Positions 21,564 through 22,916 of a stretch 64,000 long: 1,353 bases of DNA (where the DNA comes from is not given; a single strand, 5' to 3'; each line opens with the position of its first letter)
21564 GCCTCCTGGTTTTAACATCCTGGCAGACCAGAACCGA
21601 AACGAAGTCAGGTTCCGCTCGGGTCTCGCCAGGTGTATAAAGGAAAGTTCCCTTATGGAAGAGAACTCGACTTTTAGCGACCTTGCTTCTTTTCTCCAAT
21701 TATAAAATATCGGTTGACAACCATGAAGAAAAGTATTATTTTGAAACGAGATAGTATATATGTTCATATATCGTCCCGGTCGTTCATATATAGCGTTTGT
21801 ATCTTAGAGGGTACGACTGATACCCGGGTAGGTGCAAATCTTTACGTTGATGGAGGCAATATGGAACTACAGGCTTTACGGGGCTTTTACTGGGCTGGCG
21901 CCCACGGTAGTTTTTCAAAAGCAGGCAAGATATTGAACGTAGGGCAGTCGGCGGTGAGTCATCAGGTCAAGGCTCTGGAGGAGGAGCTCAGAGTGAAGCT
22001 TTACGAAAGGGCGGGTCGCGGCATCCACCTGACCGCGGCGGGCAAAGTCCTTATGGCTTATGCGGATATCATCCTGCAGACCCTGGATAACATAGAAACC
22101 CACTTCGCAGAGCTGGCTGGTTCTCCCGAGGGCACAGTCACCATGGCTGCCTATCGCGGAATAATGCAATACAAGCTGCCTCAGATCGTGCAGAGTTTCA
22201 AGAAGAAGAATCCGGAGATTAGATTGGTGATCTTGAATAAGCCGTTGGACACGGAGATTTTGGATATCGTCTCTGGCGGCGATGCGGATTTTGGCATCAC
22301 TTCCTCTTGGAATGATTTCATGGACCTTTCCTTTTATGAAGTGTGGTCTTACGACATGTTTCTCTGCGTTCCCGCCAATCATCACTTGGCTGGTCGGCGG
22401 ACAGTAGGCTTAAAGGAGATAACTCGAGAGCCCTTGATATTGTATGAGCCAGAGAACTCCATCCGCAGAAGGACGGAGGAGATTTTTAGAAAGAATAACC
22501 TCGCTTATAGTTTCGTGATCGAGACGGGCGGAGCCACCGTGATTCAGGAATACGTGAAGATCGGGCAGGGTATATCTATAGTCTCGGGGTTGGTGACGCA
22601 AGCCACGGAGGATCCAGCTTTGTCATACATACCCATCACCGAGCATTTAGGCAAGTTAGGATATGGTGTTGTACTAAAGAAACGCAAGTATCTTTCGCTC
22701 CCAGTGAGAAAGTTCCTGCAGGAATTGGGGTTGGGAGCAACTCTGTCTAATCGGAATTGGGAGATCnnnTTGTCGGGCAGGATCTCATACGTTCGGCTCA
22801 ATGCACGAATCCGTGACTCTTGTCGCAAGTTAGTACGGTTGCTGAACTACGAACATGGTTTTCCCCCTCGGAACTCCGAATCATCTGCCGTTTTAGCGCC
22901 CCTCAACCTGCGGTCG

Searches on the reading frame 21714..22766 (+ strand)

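Call 20: search_protein_families(library=pfam, proteins=[window:21714-22766:+], max_evalue=0.001)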
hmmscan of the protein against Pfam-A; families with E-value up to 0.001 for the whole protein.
window:21714-22766:+ (351 aa): 2 families
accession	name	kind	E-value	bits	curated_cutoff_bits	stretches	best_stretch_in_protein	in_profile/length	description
PF03466.25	LysR_substrate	-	1.9e-35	122.6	28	1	136-338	2-204/209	LysR substrate binding domain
PF00126.33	HTH_1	-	1.5e-17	63.7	26.6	1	52-111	1-60/60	Bacterial regulatory helix-turn-helix protein, lysR family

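Call 64: search_protein_families(library=ncbifam, proteins=[window:21714-22766:+], max_evalue=0.00001)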
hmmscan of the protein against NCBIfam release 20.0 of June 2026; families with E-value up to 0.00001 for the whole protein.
window:21714-22766:+ (351 aa): 53 families (the best 25 are shown)
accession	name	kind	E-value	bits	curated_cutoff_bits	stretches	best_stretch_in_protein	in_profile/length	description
NF009327.0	PRK12684.1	subfamily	3.1e-42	144.9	402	1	66-338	18-291/313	CysB family HTH-type transcriptional regulator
NF040786.1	LysR_Sec_metab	equivalog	4.6e-38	130.9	250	1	50-336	1-292/298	selenium metabolism-associated LysR family transcriptional regulator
NF047520.1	trans_act_CidR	equivalog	6.3e-38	130.6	415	1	50-336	1-286/292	cidABC operon transcriptional activator CidR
TIGR03339.1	phn_lysR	subfamily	1.6e-36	126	341.1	1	55-335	2-276/279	aminoethylphosphonate catabolism associated LysR family transcriptional regulator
NF009326.0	PRK12681.1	equivalog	6.4e-35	121.1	436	1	67-336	19-289/324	HTH-type transcriptional regulator CysB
NF053705.1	TransRegGltCGpos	equivalog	2e-34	119.2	350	1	50-334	1-285/300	glutamate biosynthesis transcriptional regulator GltC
NF009324.0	PRK12679.1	equivalog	4.1e-33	114.8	491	1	71-312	23-264/316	HTH-type transcriptional regulator Cbl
NF008416.0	PRK11242.1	equivalog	5.9e-33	114.4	277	1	52-336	3-285/300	transcriptional regulator CynR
NF052633.1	LysR_TF_PsrA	exception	1e-25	90.3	540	1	49-328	4-282/297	L-proline-binding transcription factor PsrA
TIGR02424.1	TF_pcaQ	equivalog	1.2e-25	90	303.8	1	53-338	6-294/300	pca operon transcription factor PcaQ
NF045775.1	acetoin_reg_AlsR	exception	1.3e-24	87.3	430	1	50-291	1-243/290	acetoin biosynthesis transcriptional regulator AlsR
NF047354.1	trans_reg_GltC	equivalog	1.4e-24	87.2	300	1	50-251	1-204/290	glutamate biosynthesis transcriptional regulator GltC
NF008722.0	PRK11716.1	equivalog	2e-24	86.1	246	1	50-335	1-287/293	HTH-type transcriptional activator IlvY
NF040889.1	trans_reg_YeiE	equivalog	3e-24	85.8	480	1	60-335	13-283/288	DNA-binding transcriptional regulator YeiE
NF008095.0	PRK10837.1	subfamily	2.6e-23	82.7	281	1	60-336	13-284/290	LysR family transcriptional regulator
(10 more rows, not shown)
